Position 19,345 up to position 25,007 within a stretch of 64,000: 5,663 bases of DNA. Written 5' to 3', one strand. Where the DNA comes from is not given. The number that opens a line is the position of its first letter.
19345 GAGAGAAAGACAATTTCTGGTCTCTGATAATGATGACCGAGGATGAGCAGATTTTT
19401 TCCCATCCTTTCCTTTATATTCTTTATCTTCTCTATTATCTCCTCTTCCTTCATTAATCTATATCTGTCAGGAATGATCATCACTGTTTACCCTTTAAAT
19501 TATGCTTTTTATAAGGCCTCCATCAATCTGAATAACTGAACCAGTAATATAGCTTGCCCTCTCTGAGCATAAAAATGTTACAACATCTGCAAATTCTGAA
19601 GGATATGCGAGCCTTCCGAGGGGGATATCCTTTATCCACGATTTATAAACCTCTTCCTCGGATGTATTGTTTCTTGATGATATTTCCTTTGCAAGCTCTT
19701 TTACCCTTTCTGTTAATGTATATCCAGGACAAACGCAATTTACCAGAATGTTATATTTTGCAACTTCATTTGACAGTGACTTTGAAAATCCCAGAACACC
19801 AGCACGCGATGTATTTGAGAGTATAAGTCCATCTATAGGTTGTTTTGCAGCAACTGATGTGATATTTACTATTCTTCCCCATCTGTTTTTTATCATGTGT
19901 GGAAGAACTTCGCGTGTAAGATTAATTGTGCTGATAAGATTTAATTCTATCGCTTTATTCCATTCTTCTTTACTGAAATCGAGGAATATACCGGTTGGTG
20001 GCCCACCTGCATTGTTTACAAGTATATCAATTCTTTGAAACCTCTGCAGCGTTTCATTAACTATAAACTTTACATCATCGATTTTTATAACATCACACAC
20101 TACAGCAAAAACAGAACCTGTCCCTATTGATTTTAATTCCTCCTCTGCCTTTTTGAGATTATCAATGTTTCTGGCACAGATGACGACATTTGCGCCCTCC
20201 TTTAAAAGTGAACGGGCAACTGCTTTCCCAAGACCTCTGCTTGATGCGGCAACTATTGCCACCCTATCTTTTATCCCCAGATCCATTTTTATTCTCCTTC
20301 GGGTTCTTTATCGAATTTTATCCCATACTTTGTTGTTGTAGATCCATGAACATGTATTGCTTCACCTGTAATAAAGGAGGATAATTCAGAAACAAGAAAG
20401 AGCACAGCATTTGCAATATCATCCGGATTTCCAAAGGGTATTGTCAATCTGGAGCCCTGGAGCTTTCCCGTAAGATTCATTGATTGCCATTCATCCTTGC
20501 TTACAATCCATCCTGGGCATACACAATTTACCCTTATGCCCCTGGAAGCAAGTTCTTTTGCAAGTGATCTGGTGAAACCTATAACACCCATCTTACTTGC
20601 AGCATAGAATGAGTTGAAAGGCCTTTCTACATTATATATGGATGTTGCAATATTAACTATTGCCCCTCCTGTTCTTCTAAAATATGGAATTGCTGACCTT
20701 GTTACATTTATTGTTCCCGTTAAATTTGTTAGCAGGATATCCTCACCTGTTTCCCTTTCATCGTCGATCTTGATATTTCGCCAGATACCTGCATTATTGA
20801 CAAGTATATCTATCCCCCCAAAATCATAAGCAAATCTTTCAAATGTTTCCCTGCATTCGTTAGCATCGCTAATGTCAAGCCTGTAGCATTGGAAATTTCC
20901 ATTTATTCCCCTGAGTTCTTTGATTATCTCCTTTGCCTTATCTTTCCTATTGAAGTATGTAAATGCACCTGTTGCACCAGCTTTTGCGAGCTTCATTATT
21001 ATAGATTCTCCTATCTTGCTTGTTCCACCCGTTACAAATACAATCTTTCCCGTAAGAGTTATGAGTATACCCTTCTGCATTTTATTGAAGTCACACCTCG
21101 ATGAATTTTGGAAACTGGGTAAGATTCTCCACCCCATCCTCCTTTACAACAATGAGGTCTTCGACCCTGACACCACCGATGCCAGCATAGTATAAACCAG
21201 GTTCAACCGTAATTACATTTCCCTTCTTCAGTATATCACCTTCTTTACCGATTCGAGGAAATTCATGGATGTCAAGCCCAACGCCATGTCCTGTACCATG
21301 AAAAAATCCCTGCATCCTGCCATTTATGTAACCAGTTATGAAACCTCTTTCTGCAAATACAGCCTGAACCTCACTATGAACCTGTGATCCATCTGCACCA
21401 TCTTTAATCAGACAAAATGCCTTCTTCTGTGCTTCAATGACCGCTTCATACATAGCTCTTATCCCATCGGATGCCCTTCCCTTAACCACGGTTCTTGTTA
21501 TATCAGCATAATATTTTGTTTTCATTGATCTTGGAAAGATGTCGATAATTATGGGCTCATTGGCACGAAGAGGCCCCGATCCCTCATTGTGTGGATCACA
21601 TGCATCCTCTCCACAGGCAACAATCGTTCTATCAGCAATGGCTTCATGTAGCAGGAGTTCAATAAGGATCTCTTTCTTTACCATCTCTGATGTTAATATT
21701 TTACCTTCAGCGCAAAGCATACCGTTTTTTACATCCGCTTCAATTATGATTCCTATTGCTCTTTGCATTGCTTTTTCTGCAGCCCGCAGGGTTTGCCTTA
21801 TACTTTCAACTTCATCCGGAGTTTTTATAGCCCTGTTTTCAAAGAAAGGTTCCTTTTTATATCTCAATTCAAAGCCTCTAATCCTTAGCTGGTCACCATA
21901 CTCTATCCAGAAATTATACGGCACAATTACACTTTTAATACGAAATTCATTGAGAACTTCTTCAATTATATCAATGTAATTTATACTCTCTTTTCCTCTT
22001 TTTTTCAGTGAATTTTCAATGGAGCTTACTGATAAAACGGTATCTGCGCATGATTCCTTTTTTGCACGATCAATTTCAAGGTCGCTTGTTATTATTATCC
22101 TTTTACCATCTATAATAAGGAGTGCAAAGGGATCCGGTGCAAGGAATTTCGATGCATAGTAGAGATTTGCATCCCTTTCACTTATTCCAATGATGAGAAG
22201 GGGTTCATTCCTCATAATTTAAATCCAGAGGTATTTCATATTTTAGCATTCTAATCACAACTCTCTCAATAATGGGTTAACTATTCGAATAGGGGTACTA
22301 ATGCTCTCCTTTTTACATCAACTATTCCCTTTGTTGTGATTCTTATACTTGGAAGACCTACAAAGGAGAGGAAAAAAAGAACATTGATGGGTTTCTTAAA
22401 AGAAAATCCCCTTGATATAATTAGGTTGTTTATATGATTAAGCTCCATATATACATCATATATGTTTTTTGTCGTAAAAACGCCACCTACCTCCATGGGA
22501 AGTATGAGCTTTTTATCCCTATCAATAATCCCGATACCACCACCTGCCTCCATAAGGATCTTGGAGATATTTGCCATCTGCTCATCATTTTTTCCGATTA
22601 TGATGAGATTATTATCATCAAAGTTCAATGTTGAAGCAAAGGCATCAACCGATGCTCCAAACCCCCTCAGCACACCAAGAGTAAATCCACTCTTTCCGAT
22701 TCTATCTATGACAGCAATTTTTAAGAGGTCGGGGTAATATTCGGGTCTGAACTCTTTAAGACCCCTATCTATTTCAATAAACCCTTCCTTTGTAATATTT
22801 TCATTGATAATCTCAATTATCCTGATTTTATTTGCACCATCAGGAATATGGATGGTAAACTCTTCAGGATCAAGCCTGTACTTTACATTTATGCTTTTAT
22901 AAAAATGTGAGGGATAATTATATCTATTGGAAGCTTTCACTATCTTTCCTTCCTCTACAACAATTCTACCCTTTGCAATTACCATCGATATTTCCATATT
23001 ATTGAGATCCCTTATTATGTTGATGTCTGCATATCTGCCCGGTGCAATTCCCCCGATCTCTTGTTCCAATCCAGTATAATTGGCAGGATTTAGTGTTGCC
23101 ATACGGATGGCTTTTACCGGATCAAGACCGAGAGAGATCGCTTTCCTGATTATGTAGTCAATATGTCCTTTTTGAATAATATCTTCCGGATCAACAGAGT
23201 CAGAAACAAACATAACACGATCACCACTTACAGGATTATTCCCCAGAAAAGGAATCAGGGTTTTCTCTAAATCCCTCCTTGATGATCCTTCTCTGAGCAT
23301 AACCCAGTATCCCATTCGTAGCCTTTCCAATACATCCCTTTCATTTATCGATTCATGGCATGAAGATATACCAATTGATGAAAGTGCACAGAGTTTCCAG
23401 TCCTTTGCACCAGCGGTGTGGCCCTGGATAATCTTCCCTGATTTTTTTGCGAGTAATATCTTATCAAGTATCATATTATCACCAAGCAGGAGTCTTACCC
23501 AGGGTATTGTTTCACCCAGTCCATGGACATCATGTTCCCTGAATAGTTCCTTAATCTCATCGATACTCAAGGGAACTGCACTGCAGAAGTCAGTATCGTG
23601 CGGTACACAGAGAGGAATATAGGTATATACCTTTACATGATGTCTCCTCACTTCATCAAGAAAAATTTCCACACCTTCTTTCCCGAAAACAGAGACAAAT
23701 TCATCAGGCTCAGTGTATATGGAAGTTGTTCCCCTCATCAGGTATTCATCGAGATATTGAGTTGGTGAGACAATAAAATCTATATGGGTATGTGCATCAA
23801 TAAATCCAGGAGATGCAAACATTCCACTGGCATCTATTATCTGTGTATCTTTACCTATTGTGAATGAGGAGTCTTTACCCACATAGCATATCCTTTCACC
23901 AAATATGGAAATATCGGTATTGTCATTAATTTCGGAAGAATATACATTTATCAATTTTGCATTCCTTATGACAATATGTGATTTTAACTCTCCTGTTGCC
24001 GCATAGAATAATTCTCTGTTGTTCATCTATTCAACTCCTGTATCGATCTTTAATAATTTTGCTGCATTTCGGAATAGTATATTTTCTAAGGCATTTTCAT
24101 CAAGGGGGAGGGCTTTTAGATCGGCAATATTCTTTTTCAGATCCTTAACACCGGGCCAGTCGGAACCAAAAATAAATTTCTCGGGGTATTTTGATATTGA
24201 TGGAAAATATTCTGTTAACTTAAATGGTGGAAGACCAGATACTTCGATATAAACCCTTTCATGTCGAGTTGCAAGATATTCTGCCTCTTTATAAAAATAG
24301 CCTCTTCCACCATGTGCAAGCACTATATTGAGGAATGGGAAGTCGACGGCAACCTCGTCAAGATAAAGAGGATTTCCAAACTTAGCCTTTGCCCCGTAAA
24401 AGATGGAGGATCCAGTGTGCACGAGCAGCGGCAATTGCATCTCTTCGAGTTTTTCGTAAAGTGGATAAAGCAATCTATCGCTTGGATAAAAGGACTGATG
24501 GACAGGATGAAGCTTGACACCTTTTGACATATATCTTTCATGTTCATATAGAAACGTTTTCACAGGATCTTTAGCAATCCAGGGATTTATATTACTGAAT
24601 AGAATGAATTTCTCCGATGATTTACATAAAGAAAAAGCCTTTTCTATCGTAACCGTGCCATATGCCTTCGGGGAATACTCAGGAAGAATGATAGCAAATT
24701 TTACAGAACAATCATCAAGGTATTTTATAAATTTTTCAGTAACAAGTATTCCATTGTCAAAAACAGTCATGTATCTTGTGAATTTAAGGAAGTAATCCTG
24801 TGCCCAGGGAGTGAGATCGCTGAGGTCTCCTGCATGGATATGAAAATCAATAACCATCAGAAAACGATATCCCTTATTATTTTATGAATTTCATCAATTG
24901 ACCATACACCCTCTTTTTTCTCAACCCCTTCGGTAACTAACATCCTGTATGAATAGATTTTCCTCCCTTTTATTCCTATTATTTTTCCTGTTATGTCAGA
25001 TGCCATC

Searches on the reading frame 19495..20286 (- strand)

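Call 36: search_protein_families(library=pfam, proteins=[window:19495-20286:-], max_evalue=0.000001)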
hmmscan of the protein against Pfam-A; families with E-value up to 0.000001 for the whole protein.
window:19495-20286:- (263 aa): 3 families
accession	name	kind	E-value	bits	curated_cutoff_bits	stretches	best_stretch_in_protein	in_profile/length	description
PF13561.12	adh_short_C2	-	1.3e-59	202.1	27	1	13-258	2-235/236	Enoyl-(Acyl carrier protein) reductase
PF00106.31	adh_short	-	8.2e-57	192.3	26.6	1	9-200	2-192/195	short chain dehydrogenase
PF08659.16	KR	-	8.4e-09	36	22.6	1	16-125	9-121/180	KR domain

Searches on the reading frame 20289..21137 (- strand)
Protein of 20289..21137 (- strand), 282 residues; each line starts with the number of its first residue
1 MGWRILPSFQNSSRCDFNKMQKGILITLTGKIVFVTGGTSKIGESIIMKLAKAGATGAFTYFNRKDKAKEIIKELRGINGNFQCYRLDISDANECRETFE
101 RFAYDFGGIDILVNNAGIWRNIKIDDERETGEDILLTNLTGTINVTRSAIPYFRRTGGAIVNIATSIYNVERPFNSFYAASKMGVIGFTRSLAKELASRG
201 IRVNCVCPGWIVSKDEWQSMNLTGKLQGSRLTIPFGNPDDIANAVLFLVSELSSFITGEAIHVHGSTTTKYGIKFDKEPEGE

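Call 36: search_protein_families(library=pfam, proteins=[window:20289-21137:-], max_evalue=0.000001)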
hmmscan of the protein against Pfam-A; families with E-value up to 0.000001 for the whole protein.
window:20289-21137:- (282 aa): 3 families
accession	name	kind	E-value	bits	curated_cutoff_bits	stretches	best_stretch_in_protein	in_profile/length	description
PF13561.12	adh_short_C2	-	2.1e-49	168.7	27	1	41-265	7-233/236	Enoyl-(Acyl carrier protein) reductase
PF00106.31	adh_short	-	8.8e-46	156.3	26.6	1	31-213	1-184/195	short chain dehydrogenase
PF08659.16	KR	-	1.4e-08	35.3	22.6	1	33-127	3-100/180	KR domain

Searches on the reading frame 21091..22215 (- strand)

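Call 36: search_protein_families(library=pfam, proteins=[window:21091-22215:-], max_evalue=0.000001)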
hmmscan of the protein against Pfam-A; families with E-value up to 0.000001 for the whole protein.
window:21091-22215:- (374 aa): 1 family
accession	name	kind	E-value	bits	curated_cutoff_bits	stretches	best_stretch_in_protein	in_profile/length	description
PF00557.29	Peptidase_M24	-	1.8e-44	152.5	23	1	138-359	2-208/208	Metallopeptidase family M24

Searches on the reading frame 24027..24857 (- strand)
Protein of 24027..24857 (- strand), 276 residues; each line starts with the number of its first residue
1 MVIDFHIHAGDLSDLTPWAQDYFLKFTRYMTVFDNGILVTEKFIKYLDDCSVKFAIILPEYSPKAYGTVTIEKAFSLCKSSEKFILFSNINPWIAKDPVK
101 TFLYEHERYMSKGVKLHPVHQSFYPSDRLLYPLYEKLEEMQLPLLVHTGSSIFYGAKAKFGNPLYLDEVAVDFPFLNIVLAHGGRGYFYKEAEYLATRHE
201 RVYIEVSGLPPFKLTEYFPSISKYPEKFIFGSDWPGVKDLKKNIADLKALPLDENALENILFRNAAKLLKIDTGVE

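Call 36: search_protein_families(library=pfam, proteins=[window:24027-24857:-], max_evalue=0.000001)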
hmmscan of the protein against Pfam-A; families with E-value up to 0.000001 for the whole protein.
window:24027-24857:- (276 aa): 1 family
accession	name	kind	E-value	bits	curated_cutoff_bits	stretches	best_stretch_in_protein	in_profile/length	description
PF04909.20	Amidohydro_2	-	1.1e-27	98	26.4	1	111-270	107-288/289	Amidohydrolase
